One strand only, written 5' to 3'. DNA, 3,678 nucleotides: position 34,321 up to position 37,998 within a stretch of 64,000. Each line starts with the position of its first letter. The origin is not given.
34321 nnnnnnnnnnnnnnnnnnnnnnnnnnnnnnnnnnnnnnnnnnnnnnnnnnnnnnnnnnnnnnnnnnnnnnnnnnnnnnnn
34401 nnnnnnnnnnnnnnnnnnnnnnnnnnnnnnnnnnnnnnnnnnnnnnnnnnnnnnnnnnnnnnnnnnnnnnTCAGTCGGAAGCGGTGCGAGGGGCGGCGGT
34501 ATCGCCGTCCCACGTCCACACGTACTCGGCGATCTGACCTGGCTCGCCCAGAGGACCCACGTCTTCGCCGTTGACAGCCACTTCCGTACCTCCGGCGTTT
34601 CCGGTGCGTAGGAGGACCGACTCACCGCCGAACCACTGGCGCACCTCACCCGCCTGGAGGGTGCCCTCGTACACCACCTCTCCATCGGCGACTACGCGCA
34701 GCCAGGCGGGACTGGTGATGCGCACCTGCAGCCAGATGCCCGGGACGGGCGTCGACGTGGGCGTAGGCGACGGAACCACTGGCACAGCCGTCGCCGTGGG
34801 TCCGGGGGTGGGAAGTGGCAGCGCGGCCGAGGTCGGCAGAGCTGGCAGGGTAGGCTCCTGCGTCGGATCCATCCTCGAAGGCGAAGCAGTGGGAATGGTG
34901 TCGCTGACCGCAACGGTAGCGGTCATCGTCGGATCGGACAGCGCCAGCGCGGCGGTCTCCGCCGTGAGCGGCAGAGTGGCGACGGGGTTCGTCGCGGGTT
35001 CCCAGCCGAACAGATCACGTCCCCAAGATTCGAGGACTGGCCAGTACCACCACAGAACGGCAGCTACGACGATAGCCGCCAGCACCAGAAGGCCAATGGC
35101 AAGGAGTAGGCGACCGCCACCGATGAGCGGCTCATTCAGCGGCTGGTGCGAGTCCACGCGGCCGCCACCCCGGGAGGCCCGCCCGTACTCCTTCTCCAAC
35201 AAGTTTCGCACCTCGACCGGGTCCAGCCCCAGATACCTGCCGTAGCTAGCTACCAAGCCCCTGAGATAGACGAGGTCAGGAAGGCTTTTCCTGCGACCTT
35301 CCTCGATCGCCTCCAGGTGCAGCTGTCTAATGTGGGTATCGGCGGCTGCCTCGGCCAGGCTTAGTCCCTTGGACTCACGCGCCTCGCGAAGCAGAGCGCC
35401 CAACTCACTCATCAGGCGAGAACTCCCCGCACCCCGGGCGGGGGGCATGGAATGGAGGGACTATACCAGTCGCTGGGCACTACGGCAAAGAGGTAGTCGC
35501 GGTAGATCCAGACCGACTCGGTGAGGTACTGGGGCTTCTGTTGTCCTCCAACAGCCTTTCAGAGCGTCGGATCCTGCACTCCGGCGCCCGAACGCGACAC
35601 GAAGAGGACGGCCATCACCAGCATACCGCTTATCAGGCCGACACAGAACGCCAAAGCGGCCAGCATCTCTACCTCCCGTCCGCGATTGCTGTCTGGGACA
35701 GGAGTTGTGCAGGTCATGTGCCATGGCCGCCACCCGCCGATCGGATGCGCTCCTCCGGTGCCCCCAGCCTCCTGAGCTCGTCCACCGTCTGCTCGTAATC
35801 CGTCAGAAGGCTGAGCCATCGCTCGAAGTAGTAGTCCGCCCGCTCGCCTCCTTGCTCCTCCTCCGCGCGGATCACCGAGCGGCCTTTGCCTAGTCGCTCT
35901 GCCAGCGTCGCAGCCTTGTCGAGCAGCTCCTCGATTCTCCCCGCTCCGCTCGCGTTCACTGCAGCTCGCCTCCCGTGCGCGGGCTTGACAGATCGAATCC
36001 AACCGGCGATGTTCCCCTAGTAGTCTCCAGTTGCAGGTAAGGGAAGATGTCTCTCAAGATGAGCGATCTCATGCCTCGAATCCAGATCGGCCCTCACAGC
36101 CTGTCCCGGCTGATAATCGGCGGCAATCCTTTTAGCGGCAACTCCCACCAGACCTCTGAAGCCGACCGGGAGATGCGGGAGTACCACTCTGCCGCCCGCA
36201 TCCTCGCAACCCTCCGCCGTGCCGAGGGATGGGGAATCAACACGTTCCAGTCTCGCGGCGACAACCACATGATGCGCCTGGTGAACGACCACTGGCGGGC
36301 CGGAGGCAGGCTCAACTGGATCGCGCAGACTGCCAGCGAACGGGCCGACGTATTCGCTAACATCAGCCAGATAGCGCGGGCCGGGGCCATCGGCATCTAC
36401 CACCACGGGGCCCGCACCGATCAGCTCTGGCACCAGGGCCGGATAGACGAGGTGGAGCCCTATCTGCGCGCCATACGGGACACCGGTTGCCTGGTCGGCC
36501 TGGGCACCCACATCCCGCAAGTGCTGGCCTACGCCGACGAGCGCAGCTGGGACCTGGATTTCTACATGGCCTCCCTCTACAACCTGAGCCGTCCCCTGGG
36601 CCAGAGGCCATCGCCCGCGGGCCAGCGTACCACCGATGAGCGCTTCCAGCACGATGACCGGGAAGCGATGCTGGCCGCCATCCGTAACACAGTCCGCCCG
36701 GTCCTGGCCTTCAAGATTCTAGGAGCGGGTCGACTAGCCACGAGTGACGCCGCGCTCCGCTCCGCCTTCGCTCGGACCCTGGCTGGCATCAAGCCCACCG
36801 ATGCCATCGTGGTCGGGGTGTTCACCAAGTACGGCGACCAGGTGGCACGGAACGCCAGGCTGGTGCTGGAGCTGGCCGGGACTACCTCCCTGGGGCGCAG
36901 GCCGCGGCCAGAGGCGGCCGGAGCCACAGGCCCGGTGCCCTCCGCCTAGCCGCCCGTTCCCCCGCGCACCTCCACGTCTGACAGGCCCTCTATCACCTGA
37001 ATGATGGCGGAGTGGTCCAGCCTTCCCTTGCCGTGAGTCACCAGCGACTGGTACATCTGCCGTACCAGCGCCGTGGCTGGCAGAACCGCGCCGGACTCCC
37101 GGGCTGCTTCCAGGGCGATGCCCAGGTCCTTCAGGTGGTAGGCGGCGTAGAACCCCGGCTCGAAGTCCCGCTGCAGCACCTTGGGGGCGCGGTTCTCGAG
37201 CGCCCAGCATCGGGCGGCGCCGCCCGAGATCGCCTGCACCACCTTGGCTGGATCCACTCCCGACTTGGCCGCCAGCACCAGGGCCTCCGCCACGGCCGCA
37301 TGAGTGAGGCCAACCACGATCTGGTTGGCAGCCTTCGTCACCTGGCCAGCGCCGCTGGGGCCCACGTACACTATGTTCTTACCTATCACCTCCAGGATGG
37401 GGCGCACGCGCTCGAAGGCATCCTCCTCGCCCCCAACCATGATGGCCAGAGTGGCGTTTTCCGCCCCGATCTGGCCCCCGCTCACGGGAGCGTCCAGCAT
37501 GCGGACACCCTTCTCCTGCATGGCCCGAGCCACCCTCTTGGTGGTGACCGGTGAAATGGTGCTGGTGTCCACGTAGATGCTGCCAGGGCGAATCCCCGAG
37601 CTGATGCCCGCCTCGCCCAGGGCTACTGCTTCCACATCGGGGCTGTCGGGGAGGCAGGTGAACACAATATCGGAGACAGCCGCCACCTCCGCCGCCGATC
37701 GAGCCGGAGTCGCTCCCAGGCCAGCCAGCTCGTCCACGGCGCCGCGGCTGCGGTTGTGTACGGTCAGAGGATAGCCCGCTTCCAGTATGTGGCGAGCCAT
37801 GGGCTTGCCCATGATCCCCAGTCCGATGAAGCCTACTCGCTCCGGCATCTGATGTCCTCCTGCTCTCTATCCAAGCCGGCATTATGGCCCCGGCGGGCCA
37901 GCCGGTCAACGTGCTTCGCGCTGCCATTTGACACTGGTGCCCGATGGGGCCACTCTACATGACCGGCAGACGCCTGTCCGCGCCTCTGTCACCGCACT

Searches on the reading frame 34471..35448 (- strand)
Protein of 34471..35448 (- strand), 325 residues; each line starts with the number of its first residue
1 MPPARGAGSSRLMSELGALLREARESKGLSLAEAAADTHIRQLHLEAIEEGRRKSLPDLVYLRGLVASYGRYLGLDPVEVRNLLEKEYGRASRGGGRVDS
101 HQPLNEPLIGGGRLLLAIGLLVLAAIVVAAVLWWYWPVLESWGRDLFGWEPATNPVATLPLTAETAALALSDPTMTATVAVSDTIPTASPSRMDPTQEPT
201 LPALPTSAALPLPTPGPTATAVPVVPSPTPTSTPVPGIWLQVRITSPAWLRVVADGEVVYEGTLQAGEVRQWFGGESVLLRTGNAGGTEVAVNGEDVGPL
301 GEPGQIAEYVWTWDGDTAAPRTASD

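Call 17: search_protein_families(library=pfam, proteins=[window:34471-35448:-], max_evalue=0.001)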
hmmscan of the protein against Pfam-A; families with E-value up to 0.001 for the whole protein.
window:34471-35448:- (325 aa): 5 families
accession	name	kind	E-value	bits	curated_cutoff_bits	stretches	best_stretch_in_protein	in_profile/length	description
PF13413.12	HTH_25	-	1.1e-21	76.9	24.6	1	19-80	1-62/62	Helix-turn-helix domain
PF13464.11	RodZ_C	-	4.1e-18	65.5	23.9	1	242-308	2-70/72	RodZ C-terminal domain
PF13560.12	HTH_31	-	2.8e-07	31.2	27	1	15-83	1-64/64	Helix-turn-helix domain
PF12844.13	HTH_19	-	5.1e-05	23.5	30.2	1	17-78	1-56/64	Helix-turn-helix domain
PF01381.28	HTH_3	-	0.00027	21.3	23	1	20-55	1-37/55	Helix-turn-helix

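Call 61: search_protein_families(library=phrogs, proteins=[window:34471-35448:-], max_evalue=0.001)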
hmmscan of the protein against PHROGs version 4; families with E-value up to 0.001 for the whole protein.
window:34471-35448:- (325 aa): 0 families

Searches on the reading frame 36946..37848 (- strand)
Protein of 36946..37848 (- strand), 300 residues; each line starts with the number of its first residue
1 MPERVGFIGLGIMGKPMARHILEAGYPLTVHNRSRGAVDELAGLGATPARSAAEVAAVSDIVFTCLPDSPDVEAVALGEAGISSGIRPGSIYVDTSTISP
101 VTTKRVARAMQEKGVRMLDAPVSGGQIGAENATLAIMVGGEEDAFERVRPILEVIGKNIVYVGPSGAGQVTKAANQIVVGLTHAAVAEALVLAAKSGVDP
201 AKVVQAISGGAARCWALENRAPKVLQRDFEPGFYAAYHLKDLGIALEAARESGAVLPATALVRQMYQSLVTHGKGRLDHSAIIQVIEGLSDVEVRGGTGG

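Call 17: search_protein_families(library=pfam, proteins=[window:36946-37848:-], max_evalue=0.001)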
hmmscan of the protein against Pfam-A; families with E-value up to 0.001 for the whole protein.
window:36946-37848:- (300 aa): 5 families
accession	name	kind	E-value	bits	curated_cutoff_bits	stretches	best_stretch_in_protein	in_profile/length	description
PF03446.21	NAD_binding_2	-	7.1e-57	192.4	21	1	4-163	1-161/161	NAD binding domain of 6-phosphogluconate dehydrogenase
PF14833.11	NAD_binding_11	-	1.1e-42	145.5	30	1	166-286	1-122/122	NAD-binding of NADP-dependent 3-hydroxyisobutyrate dehydrogenase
PF03807.23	F420_oxidored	-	1e-07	32.9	21.6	1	4-68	1-69/94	NADP oxidoreductase coenzyme F420-dependent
PF02826.25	2-Hacid_dh_C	-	1.1e-06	28.6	25.1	1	3-116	37-147/178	D-isomer specific 2-hydroxyacid dehydrogenase, NAD binding domain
PF01488.26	Shikimate_DH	-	0.00038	21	24.3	1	4-65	14-82/138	Shikimate / quinate 5-dehydrogenase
